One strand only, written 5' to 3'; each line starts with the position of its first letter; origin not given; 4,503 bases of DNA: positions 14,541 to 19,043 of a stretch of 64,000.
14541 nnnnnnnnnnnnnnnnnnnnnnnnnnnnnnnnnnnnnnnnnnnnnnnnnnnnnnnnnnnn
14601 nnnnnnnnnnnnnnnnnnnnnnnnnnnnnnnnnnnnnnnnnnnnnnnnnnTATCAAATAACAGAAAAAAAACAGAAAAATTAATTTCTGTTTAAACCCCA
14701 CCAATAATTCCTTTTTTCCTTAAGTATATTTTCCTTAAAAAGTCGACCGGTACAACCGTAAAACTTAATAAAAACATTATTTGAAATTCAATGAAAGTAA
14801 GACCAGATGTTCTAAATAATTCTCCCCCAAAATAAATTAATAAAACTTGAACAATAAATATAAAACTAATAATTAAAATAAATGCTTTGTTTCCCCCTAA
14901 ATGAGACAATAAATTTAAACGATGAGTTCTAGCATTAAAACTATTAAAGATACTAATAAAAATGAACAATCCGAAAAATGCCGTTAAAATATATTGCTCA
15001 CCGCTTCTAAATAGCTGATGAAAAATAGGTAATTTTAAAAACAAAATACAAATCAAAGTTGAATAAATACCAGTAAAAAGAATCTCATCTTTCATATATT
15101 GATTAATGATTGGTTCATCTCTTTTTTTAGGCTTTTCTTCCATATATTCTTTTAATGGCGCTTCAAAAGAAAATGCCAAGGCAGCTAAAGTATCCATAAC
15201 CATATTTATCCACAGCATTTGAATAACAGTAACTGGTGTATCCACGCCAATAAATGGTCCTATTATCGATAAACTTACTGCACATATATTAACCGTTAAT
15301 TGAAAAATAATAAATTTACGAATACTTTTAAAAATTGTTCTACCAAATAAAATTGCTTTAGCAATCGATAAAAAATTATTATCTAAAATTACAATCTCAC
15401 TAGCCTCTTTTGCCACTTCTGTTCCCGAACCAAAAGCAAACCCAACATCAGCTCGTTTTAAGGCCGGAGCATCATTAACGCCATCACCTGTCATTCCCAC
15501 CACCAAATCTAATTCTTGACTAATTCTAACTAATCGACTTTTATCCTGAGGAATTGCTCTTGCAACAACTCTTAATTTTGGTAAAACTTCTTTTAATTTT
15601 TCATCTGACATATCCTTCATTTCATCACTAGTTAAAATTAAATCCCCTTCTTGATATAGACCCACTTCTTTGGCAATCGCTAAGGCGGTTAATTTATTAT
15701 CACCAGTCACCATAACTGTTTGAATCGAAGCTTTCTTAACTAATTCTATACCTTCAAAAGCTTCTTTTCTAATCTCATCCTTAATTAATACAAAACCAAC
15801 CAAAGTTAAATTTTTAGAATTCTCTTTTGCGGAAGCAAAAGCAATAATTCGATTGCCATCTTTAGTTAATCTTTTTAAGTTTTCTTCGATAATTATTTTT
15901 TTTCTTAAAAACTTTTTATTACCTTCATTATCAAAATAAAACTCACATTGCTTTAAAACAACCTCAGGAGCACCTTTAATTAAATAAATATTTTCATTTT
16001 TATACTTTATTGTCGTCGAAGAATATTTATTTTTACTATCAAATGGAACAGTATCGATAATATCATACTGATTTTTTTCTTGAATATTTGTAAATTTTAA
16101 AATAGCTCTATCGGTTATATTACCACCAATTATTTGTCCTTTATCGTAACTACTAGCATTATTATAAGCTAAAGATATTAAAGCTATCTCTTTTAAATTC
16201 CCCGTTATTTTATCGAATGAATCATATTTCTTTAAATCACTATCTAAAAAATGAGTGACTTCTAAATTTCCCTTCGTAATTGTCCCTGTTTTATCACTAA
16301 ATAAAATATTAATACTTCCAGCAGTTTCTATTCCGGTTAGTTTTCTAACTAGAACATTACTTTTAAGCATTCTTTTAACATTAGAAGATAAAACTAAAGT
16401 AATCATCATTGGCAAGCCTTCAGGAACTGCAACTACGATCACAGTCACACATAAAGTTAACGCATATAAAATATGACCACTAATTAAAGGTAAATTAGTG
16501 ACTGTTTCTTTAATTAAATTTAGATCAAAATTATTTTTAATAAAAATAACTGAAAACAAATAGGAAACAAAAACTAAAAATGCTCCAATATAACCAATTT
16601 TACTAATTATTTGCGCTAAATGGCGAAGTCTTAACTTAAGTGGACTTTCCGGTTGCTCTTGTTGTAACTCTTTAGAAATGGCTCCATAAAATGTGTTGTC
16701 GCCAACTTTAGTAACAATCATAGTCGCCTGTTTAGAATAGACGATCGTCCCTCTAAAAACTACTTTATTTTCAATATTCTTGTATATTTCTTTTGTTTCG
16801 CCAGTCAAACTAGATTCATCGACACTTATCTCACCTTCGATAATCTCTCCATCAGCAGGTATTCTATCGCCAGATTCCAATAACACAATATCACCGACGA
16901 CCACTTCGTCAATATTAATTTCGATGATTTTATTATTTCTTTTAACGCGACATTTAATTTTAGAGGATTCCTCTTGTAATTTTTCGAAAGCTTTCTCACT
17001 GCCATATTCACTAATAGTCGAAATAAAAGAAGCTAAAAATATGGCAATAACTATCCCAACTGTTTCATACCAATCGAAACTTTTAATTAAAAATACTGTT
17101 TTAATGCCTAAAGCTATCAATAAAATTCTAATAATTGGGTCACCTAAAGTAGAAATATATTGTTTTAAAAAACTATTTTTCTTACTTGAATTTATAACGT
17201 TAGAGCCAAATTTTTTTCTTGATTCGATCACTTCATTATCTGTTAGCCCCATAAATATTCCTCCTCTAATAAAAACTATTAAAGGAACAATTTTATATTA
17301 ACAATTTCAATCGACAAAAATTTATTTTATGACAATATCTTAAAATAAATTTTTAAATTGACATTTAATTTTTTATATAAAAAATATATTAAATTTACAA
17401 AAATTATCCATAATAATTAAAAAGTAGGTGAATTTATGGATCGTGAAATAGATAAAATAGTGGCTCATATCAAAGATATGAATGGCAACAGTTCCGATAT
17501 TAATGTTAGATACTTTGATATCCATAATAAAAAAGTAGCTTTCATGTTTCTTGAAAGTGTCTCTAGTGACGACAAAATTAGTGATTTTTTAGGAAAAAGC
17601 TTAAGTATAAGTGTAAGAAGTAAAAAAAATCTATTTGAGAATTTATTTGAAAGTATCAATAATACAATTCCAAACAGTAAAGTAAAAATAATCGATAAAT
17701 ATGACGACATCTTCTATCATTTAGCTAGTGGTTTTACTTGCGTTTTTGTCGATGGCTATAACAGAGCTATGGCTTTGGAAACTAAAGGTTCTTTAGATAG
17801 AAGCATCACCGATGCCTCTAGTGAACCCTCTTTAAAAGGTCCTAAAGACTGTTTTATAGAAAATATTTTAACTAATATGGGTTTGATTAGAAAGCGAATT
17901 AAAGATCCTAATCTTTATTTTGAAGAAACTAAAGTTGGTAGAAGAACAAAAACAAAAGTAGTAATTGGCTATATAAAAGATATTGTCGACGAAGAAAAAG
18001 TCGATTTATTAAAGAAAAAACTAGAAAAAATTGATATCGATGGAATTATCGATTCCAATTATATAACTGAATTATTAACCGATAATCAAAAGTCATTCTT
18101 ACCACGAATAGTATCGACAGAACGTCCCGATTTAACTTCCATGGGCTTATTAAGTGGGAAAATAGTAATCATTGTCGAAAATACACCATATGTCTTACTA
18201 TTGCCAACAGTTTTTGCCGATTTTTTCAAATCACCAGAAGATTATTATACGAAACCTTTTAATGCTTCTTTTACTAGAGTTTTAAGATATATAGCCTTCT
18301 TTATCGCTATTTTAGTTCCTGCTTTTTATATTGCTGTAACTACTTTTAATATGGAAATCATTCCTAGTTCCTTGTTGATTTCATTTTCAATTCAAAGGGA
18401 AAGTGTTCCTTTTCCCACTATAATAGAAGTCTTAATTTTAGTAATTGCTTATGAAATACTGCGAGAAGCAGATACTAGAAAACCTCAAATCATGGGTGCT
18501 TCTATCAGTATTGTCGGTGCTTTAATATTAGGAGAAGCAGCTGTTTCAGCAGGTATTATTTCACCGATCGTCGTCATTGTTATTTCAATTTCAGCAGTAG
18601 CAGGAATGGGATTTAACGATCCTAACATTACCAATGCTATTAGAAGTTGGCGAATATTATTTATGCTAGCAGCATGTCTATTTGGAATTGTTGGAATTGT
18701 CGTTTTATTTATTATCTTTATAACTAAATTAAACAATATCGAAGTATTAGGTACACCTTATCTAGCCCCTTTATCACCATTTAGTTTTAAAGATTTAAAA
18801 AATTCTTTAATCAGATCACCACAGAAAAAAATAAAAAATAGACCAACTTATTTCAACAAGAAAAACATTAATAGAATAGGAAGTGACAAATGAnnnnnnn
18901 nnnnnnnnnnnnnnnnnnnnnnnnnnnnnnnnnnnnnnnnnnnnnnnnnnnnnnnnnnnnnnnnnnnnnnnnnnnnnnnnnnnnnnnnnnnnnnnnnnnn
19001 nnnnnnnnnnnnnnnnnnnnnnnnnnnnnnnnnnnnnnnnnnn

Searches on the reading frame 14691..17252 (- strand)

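Call 81: search_protein_families(library=pfam, proteins=[window:14691-17252:-], max_evalue=0.00001)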
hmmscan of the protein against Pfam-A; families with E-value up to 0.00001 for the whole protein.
window:14691-17252:- (853 aa): 5 families
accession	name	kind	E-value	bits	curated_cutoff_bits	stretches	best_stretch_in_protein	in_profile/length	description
PF00122.25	E1-E2_ATPase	-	3.1e-42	144.6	28.1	1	97-297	3-180/181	E1-E2 ATPase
PF00689.26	Cation_ATPase_C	-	1.1e-35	123.4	27.3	1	672-842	2-174/175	Cation transporting ATPase, C-terminus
PF13246.12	Cation_ATPase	-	2.2e-14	53.7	21.7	1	341-438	11-90/91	Cation transport ATPase (P-type)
PF00702.32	Hydrolase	-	5.1e-14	53.5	26.4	1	315-602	2-191/191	haloacid dehalogenase-like hydrolase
PF00690.31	Cation_ATPase_N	-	4e-10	39.6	20.4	1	2-50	20-68/69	Cation transporter/ATPase, N-terminus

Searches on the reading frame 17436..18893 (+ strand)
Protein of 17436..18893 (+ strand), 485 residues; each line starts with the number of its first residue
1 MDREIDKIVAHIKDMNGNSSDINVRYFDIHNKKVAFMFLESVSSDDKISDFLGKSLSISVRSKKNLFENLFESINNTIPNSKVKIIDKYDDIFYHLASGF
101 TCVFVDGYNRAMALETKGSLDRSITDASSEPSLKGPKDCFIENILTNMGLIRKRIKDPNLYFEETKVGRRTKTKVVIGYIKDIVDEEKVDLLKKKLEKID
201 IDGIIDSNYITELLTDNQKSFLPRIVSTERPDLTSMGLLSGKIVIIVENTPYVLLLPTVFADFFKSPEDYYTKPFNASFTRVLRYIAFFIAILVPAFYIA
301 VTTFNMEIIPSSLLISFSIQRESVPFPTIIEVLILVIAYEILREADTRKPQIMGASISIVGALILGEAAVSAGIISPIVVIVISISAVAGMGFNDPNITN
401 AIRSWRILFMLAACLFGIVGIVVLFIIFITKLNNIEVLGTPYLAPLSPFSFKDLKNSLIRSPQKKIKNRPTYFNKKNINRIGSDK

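Call 81: search_protein_families(library=pfam, proteins=[window:17436-18893:+], max_evalue=0.00001)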
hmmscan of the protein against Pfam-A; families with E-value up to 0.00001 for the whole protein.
window:17436-18893:+ (485 aa): 1 family
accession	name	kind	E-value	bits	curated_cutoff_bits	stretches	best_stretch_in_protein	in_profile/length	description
PF03323.18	GerA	-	1.6e-156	521.9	27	1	11-471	2-465/466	Bacillus/Clostridium GerA spore germination protein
